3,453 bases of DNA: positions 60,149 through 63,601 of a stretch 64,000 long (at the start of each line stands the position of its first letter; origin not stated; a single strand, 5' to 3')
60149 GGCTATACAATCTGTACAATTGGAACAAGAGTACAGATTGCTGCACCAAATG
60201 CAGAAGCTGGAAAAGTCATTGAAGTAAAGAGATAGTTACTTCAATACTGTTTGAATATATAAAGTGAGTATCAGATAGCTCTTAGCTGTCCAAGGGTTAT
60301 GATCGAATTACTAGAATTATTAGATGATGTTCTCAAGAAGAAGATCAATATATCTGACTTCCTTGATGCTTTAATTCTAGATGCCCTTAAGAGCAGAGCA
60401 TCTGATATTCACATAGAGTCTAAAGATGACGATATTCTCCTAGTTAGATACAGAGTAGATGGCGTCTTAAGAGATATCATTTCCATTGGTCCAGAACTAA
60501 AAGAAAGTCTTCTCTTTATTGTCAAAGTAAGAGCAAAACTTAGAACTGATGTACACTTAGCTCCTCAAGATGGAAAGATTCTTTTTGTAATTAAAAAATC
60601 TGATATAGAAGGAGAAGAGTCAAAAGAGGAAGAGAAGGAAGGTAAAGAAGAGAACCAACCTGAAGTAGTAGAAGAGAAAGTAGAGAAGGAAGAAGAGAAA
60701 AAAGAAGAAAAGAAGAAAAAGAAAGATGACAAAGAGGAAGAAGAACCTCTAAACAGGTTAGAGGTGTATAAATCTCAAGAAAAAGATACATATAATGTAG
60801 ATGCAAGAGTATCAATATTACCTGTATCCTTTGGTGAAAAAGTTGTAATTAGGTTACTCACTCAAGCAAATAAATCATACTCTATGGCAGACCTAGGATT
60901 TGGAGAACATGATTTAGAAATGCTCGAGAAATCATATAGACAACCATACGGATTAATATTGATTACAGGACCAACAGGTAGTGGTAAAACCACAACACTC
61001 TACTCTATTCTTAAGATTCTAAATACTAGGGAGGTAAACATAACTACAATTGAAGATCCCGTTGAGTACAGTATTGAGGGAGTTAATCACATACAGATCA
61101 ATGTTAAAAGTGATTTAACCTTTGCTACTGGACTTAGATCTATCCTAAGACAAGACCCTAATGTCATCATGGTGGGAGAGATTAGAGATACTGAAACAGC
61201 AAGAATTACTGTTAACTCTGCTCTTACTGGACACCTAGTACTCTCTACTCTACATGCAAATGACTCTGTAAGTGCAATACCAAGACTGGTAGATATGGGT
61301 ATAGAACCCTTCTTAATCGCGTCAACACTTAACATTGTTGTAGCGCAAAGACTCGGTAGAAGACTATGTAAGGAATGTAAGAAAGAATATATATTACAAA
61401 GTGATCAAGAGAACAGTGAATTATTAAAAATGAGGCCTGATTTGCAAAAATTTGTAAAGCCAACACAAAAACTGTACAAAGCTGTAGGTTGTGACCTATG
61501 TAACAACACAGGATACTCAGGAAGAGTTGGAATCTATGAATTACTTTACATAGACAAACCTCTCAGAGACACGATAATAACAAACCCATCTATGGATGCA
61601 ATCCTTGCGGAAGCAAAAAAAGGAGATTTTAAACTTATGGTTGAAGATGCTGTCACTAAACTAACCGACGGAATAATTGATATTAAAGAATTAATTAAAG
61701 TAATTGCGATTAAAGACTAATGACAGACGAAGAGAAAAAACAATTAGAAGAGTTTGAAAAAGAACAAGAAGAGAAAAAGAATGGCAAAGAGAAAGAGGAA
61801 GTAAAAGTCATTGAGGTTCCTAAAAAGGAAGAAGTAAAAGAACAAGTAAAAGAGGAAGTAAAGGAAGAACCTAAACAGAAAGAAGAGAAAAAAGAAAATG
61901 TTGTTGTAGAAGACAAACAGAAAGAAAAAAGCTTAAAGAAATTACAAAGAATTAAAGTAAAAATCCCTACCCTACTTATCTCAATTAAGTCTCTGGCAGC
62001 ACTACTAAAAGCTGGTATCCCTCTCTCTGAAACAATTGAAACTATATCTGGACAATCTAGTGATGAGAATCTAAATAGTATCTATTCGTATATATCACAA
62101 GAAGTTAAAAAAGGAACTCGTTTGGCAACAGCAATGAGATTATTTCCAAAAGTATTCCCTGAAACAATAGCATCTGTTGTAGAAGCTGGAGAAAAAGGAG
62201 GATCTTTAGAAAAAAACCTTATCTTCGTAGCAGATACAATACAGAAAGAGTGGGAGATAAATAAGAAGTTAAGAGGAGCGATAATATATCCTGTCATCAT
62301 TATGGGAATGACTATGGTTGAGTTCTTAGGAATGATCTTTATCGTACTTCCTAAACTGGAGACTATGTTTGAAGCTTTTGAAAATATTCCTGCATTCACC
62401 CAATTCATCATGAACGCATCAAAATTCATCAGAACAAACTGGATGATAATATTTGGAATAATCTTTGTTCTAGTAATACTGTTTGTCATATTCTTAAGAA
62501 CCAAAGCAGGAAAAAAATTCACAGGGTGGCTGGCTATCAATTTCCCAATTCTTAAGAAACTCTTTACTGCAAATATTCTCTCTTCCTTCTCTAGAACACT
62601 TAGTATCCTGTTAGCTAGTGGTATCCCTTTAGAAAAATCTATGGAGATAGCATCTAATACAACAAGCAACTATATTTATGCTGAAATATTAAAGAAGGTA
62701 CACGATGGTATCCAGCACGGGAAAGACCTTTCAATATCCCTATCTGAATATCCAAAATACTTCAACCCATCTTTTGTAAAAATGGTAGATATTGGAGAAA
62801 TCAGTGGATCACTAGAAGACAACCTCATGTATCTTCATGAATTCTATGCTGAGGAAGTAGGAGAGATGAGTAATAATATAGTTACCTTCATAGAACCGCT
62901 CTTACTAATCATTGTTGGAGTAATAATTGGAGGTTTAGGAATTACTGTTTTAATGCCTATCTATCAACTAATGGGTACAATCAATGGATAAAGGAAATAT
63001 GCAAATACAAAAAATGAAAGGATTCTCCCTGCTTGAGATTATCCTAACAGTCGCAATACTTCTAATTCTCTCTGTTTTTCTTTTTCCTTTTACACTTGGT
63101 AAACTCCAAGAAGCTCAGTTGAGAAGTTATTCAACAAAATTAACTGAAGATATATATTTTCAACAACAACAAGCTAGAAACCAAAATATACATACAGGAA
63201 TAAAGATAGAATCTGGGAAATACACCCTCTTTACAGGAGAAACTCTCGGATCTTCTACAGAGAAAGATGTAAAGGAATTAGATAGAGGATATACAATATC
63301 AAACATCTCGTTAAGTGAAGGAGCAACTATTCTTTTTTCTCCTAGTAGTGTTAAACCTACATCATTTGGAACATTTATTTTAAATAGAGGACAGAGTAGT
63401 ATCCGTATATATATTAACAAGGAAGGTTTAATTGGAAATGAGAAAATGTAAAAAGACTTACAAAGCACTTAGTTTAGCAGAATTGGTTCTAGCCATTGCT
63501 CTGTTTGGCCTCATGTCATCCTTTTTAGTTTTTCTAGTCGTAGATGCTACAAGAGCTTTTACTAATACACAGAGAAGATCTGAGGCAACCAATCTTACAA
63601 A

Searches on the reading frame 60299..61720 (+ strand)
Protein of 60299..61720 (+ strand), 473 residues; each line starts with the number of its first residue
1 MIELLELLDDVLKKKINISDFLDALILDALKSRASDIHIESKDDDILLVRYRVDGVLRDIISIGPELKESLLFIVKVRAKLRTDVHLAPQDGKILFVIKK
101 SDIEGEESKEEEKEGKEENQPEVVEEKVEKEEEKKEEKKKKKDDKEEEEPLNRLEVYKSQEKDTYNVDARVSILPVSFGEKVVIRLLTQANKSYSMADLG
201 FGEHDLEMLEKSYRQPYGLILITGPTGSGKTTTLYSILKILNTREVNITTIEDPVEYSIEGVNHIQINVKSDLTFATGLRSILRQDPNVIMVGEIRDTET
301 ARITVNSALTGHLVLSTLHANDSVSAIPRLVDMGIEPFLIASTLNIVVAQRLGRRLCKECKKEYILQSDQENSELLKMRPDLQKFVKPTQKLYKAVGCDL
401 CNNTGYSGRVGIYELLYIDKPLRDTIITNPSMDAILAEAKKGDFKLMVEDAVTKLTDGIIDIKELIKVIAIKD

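Call 12: search_protein_families(library=pfam, proteins=[window:60299-61720:+], max_evalue=0.0001)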
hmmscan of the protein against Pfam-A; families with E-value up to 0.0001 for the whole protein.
window:60299-61720:+ (473 aa): 1 family
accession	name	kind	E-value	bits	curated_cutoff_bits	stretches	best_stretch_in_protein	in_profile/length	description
PF00437.27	T2SSE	-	8.8e-116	387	24.9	2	165-466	90-369/370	Type II/IV secretion system protein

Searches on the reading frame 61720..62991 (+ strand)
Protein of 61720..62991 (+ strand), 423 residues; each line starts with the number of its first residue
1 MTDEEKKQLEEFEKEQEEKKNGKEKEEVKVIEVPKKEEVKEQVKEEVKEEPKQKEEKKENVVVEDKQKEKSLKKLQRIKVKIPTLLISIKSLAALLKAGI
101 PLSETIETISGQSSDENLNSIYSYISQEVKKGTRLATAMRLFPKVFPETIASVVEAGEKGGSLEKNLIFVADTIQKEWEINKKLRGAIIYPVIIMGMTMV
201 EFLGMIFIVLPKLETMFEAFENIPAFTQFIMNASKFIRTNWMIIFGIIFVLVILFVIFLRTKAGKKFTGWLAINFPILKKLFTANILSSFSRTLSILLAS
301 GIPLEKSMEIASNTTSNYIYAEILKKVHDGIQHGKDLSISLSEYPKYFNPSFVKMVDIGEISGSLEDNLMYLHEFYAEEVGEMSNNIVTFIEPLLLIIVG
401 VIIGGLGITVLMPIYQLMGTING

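Call 12: search_protein_families(library=pfam, proteins=[window:61720-62991:+], max_evalue=0.0001)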
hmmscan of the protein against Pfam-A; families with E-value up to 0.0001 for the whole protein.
window:61720-62991:+ (423 aa): 1 family
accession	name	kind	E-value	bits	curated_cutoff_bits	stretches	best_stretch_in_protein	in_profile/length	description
PF00482.28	T2SSF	-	1.3e-50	171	25.2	2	290-413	1-125/125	Type II secretion system (T2SS), protein F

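Call 26: find_encoding_contigs(protein=window:61720-62991:+, flank=10000, max_places=4)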
Protein window:61720-62991:+ (423 aa): 2 contigs read that carry it; 2 places shown.
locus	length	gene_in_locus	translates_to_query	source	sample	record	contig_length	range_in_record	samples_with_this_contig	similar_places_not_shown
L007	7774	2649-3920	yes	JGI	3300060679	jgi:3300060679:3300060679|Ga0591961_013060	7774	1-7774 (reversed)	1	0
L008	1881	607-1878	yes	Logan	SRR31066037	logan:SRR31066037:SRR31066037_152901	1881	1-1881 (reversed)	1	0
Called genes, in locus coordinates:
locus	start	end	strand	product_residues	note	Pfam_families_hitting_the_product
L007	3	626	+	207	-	?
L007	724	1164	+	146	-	PF07963:N_methyl (weak)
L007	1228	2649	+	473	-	PF00437:T2SSE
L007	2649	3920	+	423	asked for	PF00482:T2SSF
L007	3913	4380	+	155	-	-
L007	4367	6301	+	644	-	-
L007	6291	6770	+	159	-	-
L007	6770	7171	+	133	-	-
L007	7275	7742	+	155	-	PF01478:Peptidase_A24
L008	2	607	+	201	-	?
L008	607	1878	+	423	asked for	PF00482:T2SSF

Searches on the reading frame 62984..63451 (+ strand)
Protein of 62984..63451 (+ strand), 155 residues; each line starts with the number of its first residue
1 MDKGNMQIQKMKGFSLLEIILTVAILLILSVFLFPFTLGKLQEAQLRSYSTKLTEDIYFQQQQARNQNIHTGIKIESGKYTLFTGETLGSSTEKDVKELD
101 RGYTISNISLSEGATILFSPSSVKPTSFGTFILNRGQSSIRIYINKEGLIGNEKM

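Call 12: search_protein_families(library=pfam, proteins=[window:62984-63451:+], max_evalue=0.0001)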
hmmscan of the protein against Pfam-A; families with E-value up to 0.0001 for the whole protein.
window:62984-63451:+ (155 aa): 0 families

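Call 50: search_protein_families(library=pfam, proteins=[window:62984-63451:+], max_evalue=0.01)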
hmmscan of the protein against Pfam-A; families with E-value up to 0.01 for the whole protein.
window:62984-63451:+ (155 aa): 1 family
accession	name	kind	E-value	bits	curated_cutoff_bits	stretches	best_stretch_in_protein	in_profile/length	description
PF07963.17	N_methyl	-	0.00026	20.9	21.2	1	10-33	3-26/27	Prokaryotic N-terminal methylation motif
